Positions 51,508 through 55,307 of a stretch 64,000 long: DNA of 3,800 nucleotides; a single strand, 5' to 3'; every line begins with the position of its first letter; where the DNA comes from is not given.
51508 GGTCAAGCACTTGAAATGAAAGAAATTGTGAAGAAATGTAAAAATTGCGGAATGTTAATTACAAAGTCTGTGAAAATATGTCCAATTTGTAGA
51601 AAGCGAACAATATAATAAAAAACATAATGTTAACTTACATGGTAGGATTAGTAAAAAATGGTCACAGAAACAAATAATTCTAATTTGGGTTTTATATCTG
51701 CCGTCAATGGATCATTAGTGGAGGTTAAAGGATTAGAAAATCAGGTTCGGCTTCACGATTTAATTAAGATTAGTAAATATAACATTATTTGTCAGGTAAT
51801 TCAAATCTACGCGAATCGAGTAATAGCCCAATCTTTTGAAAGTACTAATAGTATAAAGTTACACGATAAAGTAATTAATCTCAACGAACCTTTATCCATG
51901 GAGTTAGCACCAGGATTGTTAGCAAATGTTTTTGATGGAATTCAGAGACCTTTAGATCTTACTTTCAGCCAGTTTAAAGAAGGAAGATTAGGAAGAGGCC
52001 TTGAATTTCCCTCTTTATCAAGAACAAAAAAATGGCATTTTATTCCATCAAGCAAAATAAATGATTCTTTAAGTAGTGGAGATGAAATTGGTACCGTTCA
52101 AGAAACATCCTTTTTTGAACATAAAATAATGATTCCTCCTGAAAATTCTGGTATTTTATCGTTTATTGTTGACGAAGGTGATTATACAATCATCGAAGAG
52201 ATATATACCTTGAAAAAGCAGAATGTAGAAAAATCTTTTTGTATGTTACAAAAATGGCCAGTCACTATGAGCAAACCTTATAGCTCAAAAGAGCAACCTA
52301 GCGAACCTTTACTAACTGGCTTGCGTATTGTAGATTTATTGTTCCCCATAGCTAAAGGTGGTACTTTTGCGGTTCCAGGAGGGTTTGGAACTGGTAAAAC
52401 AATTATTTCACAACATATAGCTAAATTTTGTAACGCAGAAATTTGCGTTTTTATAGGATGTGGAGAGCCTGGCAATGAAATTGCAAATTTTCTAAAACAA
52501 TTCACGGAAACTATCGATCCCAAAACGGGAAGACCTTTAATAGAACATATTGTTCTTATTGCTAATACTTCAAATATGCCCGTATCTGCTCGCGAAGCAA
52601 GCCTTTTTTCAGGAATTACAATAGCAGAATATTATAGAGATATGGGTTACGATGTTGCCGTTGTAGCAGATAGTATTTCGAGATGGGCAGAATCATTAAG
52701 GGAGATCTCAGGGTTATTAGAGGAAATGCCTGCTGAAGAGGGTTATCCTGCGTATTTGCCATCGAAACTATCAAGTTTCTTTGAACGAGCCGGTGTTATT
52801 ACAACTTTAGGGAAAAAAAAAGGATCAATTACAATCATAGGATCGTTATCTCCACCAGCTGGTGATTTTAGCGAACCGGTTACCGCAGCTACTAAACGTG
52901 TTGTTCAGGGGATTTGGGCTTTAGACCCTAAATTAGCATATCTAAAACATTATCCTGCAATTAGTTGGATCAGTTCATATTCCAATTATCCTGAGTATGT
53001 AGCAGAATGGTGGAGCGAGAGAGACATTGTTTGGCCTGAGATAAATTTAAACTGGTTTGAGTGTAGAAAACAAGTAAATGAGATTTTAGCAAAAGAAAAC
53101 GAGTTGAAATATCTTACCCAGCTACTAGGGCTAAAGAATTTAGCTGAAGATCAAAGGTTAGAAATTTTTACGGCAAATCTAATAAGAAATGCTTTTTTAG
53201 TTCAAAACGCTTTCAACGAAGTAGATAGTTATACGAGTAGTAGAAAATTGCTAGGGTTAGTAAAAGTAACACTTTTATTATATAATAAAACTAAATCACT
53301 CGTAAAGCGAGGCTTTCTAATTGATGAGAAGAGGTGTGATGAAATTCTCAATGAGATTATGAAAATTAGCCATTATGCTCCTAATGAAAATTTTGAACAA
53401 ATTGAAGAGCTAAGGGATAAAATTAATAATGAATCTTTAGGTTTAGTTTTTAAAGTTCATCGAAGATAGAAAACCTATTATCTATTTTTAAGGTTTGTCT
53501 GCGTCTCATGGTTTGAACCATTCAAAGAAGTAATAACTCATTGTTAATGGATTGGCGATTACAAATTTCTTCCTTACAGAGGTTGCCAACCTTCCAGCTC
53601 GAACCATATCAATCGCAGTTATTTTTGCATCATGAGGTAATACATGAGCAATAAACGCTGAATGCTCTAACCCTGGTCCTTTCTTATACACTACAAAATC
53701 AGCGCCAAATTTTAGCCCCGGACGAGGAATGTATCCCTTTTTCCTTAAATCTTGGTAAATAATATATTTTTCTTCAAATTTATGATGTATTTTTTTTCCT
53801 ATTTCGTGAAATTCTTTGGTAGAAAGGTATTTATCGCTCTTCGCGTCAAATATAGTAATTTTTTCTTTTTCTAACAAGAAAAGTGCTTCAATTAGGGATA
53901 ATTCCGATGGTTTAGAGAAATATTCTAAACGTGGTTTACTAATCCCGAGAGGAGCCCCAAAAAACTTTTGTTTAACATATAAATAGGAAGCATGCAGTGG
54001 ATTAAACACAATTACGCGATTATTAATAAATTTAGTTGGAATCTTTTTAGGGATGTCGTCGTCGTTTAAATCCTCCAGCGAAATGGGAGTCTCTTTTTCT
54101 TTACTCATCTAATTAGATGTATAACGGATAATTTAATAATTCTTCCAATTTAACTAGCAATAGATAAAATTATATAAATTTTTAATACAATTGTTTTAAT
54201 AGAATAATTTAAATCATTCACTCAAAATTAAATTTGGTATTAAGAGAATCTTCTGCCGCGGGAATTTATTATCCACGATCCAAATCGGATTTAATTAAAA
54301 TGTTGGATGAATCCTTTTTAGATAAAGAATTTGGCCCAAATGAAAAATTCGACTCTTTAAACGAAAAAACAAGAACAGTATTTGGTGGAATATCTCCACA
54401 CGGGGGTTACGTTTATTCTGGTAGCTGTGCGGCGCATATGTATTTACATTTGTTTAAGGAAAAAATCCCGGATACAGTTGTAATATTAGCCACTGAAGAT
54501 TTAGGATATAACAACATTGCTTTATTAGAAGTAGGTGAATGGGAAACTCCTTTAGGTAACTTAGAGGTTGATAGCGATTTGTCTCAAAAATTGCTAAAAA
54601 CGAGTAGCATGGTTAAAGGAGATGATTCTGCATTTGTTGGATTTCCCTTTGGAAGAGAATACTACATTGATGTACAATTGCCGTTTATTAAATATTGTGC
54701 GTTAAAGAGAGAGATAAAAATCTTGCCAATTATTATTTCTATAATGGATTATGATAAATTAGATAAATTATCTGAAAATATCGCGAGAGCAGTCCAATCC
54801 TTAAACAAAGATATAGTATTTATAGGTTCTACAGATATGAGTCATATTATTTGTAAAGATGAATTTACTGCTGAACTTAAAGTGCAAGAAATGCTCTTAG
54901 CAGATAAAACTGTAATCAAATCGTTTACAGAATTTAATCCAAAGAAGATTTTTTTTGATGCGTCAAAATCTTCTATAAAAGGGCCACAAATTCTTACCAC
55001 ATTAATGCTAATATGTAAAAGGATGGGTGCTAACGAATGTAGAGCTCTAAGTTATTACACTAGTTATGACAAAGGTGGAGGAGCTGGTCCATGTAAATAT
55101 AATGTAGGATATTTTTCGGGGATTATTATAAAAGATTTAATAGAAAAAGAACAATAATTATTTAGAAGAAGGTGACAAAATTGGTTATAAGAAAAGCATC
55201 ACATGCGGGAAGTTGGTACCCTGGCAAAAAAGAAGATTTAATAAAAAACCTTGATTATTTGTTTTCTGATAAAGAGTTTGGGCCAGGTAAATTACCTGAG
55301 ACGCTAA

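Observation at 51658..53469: Extra A-subunit paralog at the end of the ATPase operon with GER->GEP in the catalytic loop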

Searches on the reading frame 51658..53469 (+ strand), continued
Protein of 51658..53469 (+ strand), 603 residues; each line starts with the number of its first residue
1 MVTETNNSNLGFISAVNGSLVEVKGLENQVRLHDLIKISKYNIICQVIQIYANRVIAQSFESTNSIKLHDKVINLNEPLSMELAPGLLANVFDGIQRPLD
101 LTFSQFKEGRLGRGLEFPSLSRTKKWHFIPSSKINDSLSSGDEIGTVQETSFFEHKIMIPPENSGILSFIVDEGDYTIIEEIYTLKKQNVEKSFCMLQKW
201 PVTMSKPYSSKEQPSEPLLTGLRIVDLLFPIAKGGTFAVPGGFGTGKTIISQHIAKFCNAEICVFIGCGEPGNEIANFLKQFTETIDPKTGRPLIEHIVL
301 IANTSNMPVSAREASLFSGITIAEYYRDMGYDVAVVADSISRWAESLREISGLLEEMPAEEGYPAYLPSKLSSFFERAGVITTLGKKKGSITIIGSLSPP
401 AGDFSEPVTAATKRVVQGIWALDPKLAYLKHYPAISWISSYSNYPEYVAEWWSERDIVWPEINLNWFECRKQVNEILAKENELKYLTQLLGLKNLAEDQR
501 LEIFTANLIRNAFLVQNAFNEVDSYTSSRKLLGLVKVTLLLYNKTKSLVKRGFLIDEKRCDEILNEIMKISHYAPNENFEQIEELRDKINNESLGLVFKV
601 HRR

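Call 33: find_encoding_contigs(protein=P0060, flank=10000, max_places=2)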
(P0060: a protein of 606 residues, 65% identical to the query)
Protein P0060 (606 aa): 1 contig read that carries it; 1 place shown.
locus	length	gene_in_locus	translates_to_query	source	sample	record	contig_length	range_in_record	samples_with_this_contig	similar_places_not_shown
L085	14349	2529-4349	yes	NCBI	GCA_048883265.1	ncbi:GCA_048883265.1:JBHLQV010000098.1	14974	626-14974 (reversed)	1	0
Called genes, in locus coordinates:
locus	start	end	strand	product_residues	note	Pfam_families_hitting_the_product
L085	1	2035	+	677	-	PF01496:V_ATPase_I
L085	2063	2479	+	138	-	-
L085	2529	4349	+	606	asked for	PF16886:ATP-synt_ab_Xtn, PF00006:ATP-synt_ab, PF22919:ATP-synt_VA_C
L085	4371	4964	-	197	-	PF02778:tRNA_int_endo_N, PF01974:tRNA_int_endo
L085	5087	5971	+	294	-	PF01875:Memo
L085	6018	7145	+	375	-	-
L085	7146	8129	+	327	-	PF00294:PfkB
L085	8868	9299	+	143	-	PF02566:OsmC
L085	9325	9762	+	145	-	PF02566:OsmC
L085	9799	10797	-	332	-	PF14520:HHH_5, PF21999:IMS_HHH_1 (weak), PF00154:RecA_N, PF08423:Rad51, PF13481:AAA_25 (weak), PF06745:ATPase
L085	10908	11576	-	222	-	-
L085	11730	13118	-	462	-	PF02878:PGM_PMM_I, PF02879:PGM_PMM_II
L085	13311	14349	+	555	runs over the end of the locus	PF03065:Glyco_hydro_57, PF09210:BE_C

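Call 34: find_encoding_contigs(protein=P0058, flank=10000, max_places=2)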
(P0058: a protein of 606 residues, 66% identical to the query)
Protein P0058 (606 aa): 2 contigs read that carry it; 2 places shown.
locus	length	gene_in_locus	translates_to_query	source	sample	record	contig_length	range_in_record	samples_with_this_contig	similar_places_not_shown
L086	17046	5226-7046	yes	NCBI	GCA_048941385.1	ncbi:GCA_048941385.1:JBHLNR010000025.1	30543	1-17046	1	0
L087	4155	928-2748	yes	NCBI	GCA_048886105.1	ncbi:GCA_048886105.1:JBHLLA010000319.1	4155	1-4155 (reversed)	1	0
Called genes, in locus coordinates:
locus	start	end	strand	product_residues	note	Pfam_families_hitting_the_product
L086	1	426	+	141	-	PF22919:ATP-synt_VA_C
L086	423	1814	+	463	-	PF02874:ATP-synt_ab_N, PF00006:ATP-synt_ab, PF22919:ATP-synt_VA_C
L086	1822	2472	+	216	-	PF01813:ATP-synt_D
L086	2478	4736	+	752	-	PF01496:V_ATPase_I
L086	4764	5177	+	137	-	-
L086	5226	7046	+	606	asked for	PF16886:ATP-synt_ab_Xtn, PF00006:ATP-synt_ab, PF22919:ATP-synt_VA_C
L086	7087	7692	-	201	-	PF02778:tRNA_int_endo_N (weak), PF01974:tRNA_int_endo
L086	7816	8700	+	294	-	PF01875:Memo, PF02900:LigB (weak)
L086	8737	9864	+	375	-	-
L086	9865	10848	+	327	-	PF00294:PfkB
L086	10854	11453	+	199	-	-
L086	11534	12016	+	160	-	PF02566:OsmC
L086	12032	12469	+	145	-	PF02566:OsmC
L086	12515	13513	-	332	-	PF14520:HHH_5, PF21999:IMS_HHH_1 (weak), PF00154:RecA_N, PF08423:Rad51, PF13481:AAA_25 (weak), PF06745:ATPase (weak)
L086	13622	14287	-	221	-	-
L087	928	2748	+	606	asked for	PF16886:ATP-synt_ab_Xtn, PF00006:ATP-synt_ab, PF22919:ATP-synt_VA_C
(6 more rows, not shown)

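Call 48: search_protein_families(library=pfam, proteins=[L008:16154-17692:+, L007:14114-15649:+, L007:15625-17340:+, L010:16429-16848:+, L010:17021-17473:+, L008:18044-18787:+, L007:8643-9491:-], max_evalue=0.01)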
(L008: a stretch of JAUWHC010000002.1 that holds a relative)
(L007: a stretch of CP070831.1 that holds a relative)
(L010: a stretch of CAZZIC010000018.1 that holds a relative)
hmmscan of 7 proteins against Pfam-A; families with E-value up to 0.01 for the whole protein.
L008:16154-17692:+ (512 aa): 2 families
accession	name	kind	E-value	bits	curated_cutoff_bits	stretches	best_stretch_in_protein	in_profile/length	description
PF01339.22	CheB_methylest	-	3.6e-55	186.8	24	1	328-506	1-173/174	CheB methylesterase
PF00072.30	Response_reg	-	2.8e-20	73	30.2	1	13-116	1-101/111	Response regulator receiver domain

L007:14114-15649:+ (511 aa): 5 families
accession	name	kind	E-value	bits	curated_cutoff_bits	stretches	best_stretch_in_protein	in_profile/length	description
PF01409.25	tRNA-synt_2d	-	1.9e-87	293.3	19.8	1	231-507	2-244/246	tRNA synthetases class II core domain (F)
PF00152.25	tRNA-synt_2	-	1.5e-07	31.2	25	1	370-395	93-118/308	tRNA synthetases class II (D, K and N)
PF00587.30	tRNA-synt_2b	-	3.7e-05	24.3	29.3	1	342-454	10-132/179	tRNA synthetase class II core domain (G, H, P, S and T)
PF17759.6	tRNA_synthFbeta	-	0.00085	19.3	22.4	0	343-474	72-208/214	Phenylalanyl tRNA synthetase beta chain CLM domain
PF23191.1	WH_MCM3_C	-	0.002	18.7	27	0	137-160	46-69/77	MCM3-like, winged helix domain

L007:15625-17340:+ (571 aa): 4 families
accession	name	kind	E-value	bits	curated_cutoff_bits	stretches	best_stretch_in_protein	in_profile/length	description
PF17759.6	tRNA_synthFbeta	-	2.1e-45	155.3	22.4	1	375-567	13-214/214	Phenylalanyl tRNA synthetase beta chain CLM domain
PF03484.21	B5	-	3.9e-22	78.7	28.6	1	296-362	2-67/67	tRNA synthetase B5 domain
PF03483.22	B3_4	-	2.3e-08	34.3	29.3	1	135-255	41-133/174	B3/4 domain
PF18262.7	PhetRS_B1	-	0.0008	20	26.8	1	15-82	2-80/83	Phe-tRNA synthetase beta subunit B1 domain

L010:16429-16848:+ (139 aa): 7 families
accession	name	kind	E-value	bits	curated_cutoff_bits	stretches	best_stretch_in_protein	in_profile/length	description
PF13248.11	Zn_ribbon_3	-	0.0007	19.4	27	1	116-139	3-26/26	zinc-ribbon domain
PF13240.11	Zn_Ribbon_1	-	0.00088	19.4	25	1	117-138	1-22/23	zinc-ribbon domain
PF14952.11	zf-tcix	-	0.0012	18.8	31.2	0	115-122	10-17/42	Putative treble-clef, zinc-finger, Zn-binding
PF24460.1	DUF7575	-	0.0024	17.6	28.5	0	131-139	5-13/28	Domain of unknown function (DUF7575)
PF12773.13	DZR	-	0.0034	17.9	27.3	1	116-137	13-32/45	Double zinc ribbon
PF10571.15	UPF0547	-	0.0044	17.6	29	1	116-136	1-21/26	Uncharacterised protein family UPF0547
PF18073.7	Zn_ribbon_LapB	-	0.0049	17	25.7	1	117-136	2-21/28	Rubredoxin metal binding domain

L010:17021-17473:+ (150 aa): 1 family
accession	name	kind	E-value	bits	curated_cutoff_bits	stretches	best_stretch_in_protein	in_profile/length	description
PF00582.32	Usp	-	1.1e-21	78.3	24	1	9-150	3-141/141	Universal stress protein family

L008:18044-18787:+ (247 aa): 2 families
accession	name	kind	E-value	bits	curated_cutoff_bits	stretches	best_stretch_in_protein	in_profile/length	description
PF00072.30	Response_reg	-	1.6e-18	67.3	30.2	1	132-239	1-106/111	Response regulator receiver domain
PF00512.31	HisKA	-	1.1e-07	32.2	26.9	1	65-117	6-55/66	His Kinase A (phospho-acceptor) domain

L007:8643-9491:- (282 aa): 0 families

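Call 56: find_encoding_contigs(protein=P0002, flank=10000, max_places=1)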
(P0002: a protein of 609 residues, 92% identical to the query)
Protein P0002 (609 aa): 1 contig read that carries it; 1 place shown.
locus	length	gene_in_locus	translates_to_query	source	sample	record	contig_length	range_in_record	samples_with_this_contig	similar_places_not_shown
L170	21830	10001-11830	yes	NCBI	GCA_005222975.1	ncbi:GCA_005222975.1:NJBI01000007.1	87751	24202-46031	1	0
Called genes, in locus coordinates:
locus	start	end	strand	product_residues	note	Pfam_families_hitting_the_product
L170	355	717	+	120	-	PF00137:ATP-synt_C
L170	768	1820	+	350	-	PF01992:vATP-synt_AC39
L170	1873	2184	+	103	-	-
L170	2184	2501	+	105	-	PF01990:ATP-synt_F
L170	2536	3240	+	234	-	-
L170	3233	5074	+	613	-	PF02874:ATP-synt_ab_N (weak), PF16886:ATP-synt_ab_Xtn, PF00006:ATP-synt_ab, PF22919:ATP-synt_VA_C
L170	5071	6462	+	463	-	PF02874:ATP-synt_ab_N, PF00006:ATP-synt_ab, PF22919:ATP-synt_VA_C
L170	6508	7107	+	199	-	PF01813:ATP-synt_D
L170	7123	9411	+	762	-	PF01496:V_ATPase_I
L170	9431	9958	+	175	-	PF17032:Zn_ribbon_15 (faint), PF13248:Zn_ribbon_3 (faint), PF12773:DZR (weak), PF21349:RUBY_RBDX (faint)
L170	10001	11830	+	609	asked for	PF16886:ATP-synt_ab_Xtn, PF00006:ATP-synt_ab, PF22919:ATP-synt_VA_C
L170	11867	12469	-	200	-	PF02778:tRNA_int_endo_N, PF01974:tRNA_int_endo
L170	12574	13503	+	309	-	PF01875:Memo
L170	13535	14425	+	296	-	PF01875:Memo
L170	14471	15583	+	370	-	-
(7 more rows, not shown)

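Call 57: find_encoding_contigs(protein=P0001, flank=10000, max_places=1)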
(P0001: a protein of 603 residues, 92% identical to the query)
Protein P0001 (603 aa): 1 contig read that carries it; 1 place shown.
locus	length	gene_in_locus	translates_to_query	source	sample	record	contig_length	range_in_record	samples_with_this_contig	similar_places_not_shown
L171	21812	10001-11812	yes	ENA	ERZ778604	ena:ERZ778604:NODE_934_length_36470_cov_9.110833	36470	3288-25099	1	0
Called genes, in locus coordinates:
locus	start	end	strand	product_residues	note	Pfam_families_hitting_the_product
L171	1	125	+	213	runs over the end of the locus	-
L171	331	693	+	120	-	PF00137:ATP-synt_C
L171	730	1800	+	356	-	PF01992:vATP-synt_AC39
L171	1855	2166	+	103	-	-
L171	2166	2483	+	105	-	PF01990:ATP-synt_F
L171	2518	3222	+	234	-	-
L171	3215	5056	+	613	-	PF02874:ATP-synt_ab_N (weak), PF16886:ATP-synt_ab_Xtn, PF00006:ATP-synt_ab, PF22919:ATP-synt_VA_C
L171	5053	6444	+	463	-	PF02874:ATP-synt_ab_N, PF00006:ATP-synt_ab, PF22919:ATP-synt_VA_C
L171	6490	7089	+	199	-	PF01813:ATP-synt_D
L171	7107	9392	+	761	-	PF01496:V_ATPase_I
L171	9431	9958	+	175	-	PF17032:Zn_ribbon_15 (faint), PF13248:Zn_ribbon_3 (faint), PF12773:DZR, PF13240:Zn_Ribbon_1 (weak)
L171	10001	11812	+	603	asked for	PF16886:ATP-synt_ab_Xtn, PF00006:ATP-synt_ab, PF22919:ATP-synt_VA_C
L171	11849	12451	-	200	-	PF02778:tRNA_int_endo_N, PF01974:tRNA_int_endo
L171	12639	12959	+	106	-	PF20116:DUF6506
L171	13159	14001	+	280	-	PF01875:Memo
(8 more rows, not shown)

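Call 87: search_protein_families(library=ncbifam, proteins=[window:51658-53466:+], max_evalue=0.001)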
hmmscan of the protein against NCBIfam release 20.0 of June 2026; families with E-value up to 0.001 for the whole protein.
window:51658-53466:+ (603 aa): 32 families (the best 25 are shown)
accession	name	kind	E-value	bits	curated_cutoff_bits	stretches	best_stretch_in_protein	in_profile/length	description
NF003220.0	PRK04192.1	subfamily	2.4e-209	696.5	470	1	10-592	4-579/588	V-type ATP synthase subunit A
TIGR01043.1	ATP_syn_A_arch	equivalog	5.9e-206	685.4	972.15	1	11-592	3-578/580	ATP synthase subunit A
TIGR01042.1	V-ATPase_V1_A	equivalog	1.2e-167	559.1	779.9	1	10-591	2-581/591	V-type ATPase subunit A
NF011287.0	PRK14698.1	equivalog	3e-164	548.6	1238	2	248-592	670-1007/1017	V-type ATP synthase subunit A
TIGR02546.1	III_secr_ATP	equivalog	1.2e-47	162.6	604.75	2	197-447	108-347/423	type III secretion system ATPase SctN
TIGR03498.1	FliI_clade3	equivalog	7.1e-47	160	587.45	2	209-444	115-340/418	flagellar protein export ATPase FliI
TIGR01026.1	fliI_yscN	subfamily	4e-46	157.7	379.5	2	215-443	144-360/440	FliI/YscN family ATPase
TIGR03496.1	FliI_clade1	equivalog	2.1e-44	152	619.1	2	210-446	113-339/414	flagellar protein export ATPase FliI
TIGR03497.1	FliI_clade2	equivalog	3.5e-44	151.4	629.8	2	206-443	108-334/413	flagellar protein export ATPase FliI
NF003235.0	PRK04196.1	subfamily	3.6e-39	134.7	349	2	210-519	121-419/462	V-type ATP synthase subunit B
TIGR01039.1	atpD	equivalog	2.8e-38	131.9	462.85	1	198-519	107-408/462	F0F1 ATP synthase subunit beta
NF005295.0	PRK06820.1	equivalog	2.9e-34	118.8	690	1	211-443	139-360/440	EscN/YscN/HrcN family type III secretion system ATPase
TIGR03305.1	alt_F1F0_F1_bet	exception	4.9e-33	114.5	752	1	211-527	115-409/449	alternate F1F0 ATPase, F1 subunit beta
NF005391.0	PRK06936.1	equivalog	1.2e-32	113.3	657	1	200-444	127-360/439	type III secretion system ATPase SctN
NF006290.1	PRK08472.1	equivalog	3e-32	112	644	2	216-446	139-357/433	flagellar protein export ATPase FliI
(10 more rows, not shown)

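Call 90: predict_structure(alignment_id=A3)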
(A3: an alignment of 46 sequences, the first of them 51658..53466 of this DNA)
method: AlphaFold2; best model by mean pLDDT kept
length: 603 residues; sequences in the alignment: 46
mean_pLDDT: 68.4   pTM: 0.71
mean pLDDT of the five models: 68.4, 65.8, 64.7, 61.8, 58.6
residues with pLDDT >= 90: 69; 70-90: 270; 50-70: 148; < 50: 116
segments of 3 or more residues with pLDDT < 50: 1-6, 220-230, 240-246, 341-369, 398-445, 514-524, 596-598
pLDDT, mean of each block of 10 residues (from residue 1): 47 89 91 85 82 88 84 85 60 59 58 57 85 92 87 85 91 92 93 87 74 67 39 64 46 69 77 63 73 79 67 77 87 78 37 31 31 71 82 62 31 32 30 29 50 72 66 70 74 81 79 44 54 80 84 75 79 75 84 52 54
secondary structure, 60 per line:
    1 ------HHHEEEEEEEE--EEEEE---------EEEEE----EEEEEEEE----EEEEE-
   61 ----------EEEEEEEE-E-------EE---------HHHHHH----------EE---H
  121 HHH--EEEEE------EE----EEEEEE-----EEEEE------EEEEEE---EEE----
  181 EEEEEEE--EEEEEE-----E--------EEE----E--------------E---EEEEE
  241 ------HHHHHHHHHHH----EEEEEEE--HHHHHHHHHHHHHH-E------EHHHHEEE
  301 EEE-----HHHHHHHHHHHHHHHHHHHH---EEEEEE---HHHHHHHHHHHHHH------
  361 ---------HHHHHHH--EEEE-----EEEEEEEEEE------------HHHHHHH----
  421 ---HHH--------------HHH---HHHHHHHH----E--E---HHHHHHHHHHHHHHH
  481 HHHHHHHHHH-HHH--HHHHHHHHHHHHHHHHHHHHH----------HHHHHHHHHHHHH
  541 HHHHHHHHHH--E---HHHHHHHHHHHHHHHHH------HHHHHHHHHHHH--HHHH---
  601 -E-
elements in order: E10-17 E20-24 E34-38 E43-50 E55-59 E71-78 H99-104 H120-123 E126-130 E143-148 E154-158 E165-170 E174-176 E181-187 E190-195 E210-212 E236-240 H247-257 E262-268 H271-284 H294-297 E298-303 H309-328 E332-337 H341-354 H370-376 E379-382 E388-397 H410-416 H447-454 H466-490 H497-517 H528-550 H557-573 H580-591 H594-597

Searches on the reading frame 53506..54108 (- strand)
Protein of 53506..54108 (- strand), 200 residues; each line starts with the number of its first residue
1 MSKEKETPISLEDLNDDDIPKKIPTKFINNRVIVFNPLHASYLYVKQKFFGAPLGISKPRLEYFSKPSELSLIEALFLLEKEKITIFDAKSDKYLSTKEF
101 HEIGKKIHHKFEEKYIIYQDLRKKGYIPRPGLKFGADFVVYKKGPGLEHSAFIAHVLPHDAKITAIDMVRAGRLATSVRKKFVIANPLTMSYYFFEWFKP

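Call 6: search_protein_families(library=pfam, proteins=[window:53506-54108:-])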
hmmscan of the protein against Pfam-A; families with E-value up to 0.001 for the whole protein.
window:53506-54108:- (200 aa): 2 families
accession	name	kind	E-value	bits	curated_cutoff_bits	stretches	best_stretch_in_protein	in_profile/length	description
PF01974.23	tRNA_int_endo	-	1.2e-27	96.2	27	1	111-185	1-75/85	tRNA intron endonuclease, catalytic C-terminal domain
PF02778.19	tRNA_int_endo_N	-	1.7e-07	31.1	21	1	26-100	4-66/67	tRNA intron endonuclease, N-terminal domain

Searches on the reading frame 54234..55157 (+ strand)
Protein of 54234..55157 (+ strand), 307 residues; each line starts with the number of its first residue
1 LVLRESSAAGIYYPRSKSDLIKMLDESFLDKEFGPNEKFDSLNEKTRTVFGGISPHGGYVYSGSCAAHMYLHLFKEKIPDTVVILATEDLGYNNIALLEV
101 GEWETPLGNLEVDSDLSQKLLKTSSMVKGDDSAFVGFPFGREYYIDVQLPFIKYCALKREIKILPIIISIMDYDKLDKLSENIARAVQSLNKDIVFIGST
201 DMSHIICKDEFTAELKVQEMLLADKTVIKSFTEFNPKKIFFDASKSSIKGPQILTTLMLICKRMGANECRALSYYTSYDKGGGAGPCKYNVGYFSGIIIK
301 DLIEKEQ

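Call 6: search_protein_families(library=pfam, proteins=[window:54234-55157:+])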
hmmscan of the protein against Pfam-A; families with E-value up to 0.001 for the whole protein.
window:54234-55157:+ (307 aa): 2 families
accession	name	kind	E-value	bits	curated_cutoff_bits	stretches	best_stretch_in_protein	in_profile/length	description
PF01875.22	Memo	-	6.5e-43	147.3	27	1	6-280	2-255/269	Memo-like protein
PF02900.23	LigB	-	0.00037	20.1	26.3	0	168-215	144-193/269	Catalytic LigB subunit of aromatic ring-opening dioxygenase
